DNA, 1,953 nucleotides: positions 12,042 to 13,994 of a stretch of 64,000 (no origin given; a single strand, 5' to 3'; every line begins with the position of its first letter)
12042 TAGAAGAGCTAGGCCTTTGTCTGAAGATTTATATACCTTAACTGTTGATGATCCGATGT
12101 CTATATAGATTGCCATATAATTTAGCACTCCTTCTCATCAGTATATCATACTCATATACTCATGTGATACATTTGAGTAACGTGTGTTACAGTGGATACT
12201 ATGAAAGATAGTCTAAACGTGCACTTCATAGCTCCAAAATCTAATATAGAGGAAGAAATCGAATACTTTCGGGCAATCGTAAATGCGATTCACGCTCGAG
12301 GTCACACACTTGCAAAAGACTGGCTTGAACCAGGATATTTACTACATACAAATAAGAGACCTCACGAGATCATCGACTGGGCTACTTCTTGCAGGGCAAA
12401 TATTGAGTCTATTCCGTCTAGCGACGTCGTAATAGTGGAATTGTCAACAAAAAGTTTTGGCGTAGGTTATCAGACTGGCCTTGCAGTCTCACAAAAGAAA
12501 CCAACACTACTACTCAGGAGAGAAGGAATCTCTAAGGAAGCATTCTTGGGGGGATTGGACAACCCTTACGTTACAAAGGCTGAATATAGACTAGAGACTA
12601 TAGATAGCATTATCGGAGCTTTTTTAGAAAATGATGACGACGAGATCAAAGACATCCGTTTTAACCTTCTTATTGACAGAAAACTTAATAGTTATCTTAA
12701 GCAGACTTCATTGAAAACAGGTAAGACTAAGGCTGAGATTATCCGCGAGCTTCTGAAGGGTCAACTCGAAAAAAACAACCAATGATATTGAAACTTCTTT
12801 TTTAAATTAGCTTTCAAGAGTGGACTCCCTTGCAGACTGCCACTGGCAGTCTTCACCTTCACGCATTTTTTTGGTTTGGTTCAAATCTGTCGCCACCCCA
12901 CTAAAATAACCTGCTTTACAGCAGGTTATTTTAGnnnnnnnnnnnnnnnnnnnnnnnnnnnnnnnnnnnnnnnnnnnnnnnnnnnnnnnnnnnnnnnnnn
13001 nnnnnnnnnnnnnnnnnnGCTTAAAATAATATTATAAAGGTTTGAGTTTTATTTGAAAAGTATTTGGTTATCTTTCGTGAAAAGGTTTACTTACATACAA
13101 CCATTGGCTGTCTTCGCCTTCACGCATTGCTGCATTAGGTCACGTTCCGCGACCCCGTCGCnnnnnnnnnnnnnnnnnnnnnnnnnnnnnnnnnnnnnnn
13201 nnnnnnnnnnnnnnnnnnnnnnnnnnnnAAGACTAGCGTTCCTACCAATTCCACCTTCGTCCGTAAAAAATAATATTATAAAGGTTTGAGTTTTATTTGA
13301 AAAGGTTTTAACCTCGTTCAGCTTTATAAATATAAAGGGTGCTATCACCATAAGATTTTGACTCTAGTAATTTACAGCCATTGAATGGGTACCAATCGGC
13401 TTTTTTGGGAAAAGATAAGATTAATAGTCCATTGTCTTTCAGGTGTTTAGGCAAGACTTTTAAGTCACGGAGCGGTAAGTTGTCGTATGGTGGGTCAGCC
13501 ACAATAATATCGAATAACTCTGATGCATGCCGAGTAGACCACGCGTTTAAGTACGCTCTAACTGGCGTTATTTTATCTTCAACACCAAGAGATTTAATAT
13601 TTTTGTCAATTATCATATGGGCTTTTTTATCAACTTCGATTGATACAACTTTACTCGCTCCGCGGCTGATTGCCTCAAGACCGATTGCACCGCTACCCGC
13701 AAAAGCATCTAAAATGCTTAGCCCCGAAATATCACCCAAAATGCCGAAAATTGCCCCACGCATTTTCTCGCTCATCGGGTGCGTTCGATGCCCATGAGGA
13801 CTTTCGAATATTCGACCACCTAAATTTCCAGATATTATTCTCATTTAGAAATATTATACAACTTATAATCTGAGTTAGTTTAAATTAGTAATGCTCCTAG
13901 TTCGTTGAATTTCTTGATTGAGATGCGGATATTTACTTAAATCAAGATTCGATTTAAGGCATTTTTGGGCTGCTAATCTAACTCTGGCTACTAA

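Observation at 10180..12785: Candidate undescribed nucleotide-centric system: Ppx/GppA::NDT fusion, dNMP-kinase-like protein and NDT(E->Q)::RHH regulator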

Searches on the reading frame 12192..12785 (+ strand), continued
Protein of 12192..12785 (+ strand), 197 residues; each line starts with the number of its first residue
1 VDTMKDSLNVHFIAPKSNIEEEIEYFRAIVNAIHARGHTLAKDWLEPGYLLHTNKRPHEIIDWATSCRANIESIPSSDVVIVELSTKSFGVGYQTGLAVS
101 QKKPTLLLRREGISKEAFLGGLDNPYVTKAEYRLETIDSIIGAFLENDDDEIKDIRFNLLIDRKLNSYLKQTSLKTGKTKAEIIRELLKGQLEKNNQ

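Call 62: find_encoding_contigs(protein=P0159, flank=4000, max_places=1)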
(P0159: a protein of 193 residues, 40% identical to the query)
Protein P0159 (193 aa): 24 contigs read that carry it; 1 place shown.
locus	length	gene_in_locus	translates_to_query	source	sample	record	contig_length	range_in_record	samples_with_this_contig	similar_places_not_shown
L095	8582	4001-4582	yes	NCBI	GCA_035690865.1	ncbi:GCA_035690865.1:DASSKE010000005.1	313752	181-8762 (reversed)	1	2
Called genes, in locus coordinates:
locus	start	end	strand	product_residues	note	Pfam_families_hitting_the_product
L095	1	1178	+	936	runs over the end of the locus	PF00005:ABC_tran (faint), PF02463:SMC_N (faint), PF03193:RsgA_GTPase (faint), PF13191:AAA_16 (faint), PF13304:AAA_21 (faint), PF13476:AAA_23 (faint), PF17760:UvrA_inter, PF17755:UvrA_DNA-bind, +2 more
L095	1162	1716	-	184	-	PF00293:NUDIX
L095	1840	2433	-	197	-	-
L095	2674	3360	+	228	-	-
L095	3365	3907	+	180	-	PF01928:CYTH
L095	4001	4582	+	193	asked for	-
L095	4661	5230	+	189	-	-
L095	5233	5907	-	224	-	PF09335:VTT_dom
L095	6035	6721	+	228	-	PF01386:Ribosomal_L25p, PF14693:Ribosomal_TL5_C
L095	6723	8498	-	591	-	PF00664:ABC_membrane, PF02463:SMC_N, PF00005:ABC_tran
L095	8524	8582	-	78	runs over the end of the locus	?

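Call 63: find_encoding_contigs(protein=P0161, flank=4000, max_places=1)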
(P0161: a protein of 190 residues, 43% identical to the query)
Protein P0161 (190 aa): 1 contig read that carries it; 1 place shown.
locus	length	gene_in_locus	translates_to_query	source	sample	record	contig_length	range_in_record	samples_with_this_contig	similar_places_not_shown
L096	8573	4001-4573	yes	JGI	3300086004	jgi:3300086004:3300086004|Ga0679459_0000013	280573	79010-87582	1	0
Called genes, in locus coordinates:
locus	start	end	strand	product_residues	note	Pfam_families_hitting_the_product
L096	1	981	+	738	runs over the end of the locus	PF00912:Transgly, PF00905:Transpeptidase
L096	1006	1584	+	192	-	PF01330:RuvA_N, PF14520:HHH_5, PF07499:RuvA_C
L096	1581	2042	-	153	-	PF00293:NUDIX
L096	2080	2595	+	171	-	PF00293:NUDIX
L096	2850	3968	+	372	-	-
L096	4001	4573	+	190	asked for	-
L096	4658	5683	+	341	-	PF01078:Mg_chelatase (faint), PF05496:RuvB_N, PF13191:AAA_16 (faint), PF00004:AAA, PF07728:AAA_5, PF17864:AAA_lid_4, PF05491:WHD_RuvB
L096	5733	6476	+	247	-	-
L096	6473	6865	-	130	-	-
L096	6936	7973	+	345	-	PF00154:RecA_N, PF06745:ATPase (weak), PF08423:Rad51, PF27531:MT3502_N (weak), PF01637:ATPase_2 (weak), PF21096:RecA_C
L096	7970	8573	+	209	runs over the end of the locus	PF27462:RecX_N, PF21982:RecX_HTH1 (faint), PF02631:RecX_HTH2, PF21981:RecX_HTH3 (weak)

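Call 64: find_encoding_contigs(protein=P0133, flank=4000, max_places=1)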
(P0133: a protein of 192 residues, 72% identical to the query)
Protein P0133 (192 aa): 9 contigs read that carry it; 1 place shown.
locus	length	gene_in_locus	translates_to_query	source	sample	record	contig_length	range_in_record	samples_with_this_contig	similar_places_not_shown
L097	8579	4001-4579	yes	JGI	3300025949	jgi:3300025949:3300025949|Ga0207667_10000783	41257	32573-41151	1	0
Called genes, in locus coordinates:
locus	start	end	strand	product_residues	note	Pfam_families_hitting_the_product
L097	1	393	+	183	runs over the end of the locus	-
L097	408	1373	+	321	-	-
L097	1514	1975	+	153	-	PF00692:dUTPase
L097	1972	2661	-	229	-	-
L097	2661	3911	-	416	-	PF02541:Ppx-GppA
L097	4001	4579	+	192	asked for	PF05014:Nuc_deoxyrib_tr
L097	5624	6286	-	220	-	PF00027:cNMP_binding, PF13545:HTH_Crp_2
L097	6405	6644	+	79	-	-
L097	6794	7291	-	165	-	-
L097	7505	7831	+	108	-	PF00076:RRM_1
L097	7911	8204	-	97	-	-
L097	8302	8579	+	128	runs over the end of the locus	?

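Call 95: search_protein_families(library=phrogs, proteins=[window:12201-12785:+], max_evalue=0.01)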
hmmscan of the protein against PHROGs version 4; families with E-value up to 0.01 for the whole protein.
window:12201-12785:+ (194 aa): 3 families
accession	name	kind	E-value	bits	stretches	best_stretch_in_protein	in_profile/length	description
phrog_876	-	transcription regulation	0.00059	20.4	1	147-193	63-109/239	transcriptional repressor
phrog_7325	-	transcription regulation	0.0058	17.8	1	158-192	63-97/151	CopG-like transcriptional repressor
phrog_582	-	transcription regulation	0.0099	17.2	0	150-193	56-99/105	Arc-like repressor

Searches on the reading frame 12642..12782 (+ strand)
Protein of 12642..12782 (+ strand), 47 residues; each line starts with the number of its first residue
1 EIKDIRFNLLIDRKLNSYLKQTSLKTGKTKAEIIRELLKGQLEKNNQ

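Call 79: search_solved_structures(query=A6, max_evalue=10, show_alignments=3)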
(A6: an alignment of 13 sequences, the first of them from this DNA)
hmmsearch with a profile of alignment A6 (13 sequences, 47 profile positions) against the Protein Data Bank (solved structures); distinct sequences matched with E-value up to 10: 2.
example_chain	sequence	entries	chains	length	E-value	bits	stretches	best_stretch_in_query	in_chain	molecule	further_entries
2bkv_A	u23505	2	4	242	0.12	15.4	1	25-45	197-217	GLUCOSAMINE-6-PHOSPHATE DEAMINASE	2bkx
8qlj_A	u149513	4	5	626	0.16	14.9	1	7-29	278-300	Oligopeptide-binding protein AliB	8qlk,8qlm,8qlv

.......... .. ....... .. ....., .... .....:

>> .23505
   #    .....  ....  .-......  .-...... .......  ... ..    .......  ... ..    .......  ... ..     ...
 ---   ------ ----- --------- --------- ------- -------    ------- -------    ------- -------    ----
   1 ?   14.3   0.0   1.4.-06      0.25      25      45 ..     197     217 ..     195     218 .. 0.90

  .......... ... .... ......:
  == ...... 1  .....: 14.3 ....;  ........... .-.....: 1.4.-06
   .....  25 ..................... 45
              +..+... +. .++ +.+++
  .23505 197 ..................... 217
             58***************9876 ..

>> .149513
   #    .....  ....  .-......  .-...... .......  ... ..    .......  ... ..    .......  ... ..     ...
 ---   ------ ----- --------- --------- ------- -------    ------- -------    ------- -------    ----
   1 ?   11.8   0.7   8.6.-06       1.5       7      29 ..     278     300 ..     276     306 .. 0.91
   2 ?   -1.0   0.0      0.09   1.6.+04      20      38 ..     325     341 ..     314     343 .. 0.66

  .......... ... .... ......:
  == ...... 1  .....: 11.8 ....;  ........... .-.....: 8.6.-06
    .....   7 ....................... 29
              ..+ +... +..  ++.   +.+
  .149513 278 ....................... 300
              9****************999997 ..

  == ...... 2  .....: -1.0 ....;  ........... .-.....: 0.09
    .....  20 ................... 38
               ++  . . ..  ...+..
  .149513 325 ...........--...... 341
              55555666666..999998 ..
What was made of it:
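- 12639..12785 (+): Gene C, C-terminal probable ribbon-helix-helix DNA-binding tail (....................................), the most conserved part of the family. No PDB sequence hit (call 79).
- Tried and rejected: A tail-only profile of C found no solved relative by sequence (call 79).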

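Call 80: search_protein_families(library=pfam, alignment_id=A6, max_evalue=1)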
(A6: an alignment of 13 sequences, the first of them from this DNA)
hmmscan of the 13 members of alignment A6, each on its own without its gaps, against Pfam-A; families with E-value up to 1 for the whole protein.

A. member 1, seq(47 aa): 2 families
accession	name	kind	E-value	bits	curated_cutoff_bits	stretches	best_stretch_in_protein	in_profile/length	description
PF12651.13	RHH_3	-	0.012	16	21.6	1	6-44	4-42/44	Ribbon-helix-helix domain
PF01402.27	RHH_1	-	0.042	14.3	20.5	1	23-43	18-38/39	Ribbon-helix-helix protein, copG family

B. families by the number of members that match (of 13 scanned): 8 families
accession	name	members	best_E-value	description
PF10723.15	RepB-RCR_reg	3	0.018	Replication regulatory protein RepB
PF12651.13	RHH_3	2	0.012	Ribbon-helix-helix domain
PF01402.27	RHH_1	2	0.027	Ribbon-helix-helix protein, copG family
PF17276.7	DUF5341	1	0.017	Family of unknown function (DUF5341)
PF09106.17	SelB-wing_2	1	0.033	Elongation factor SelB, winged helix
PF16790.10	Phage_clamp_A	1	0.1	Bacteriophage clamp loader A subunit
PF13663.11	DUF4148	1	0.12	Domain of unknown function (DUF4148)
PF24920.1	C2_TCB1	1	0.14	Tricalbin-1-like, C2 domain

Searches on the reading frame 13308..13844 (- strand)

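Call 74: search_protein_families(library=pfam, proteins=[window:13308-13844:-], max_evalue=0.0001)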
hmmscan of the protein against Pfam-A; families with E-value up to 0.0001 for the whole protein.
window:13308-13844:- (178 aa): 3 families
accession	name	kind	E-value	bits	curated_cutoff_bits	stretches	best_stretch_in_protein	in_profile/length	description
PF03602.21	Cons_hypoth95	-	3.1e-37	128.4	24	1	1-174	1-182/182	Conserved hypothetical protein 95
PF09445.16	Methyltransf_15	-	9.6e-06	25.7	22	1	44-120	4-81/165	RNA cap guanine-N2 methyltransferase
PF02475.24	TRM5-TYW2_MTfase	-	5.7e-05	23.6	28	1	43-100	39-97/164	TRM5/TYW2 methyltransferase domain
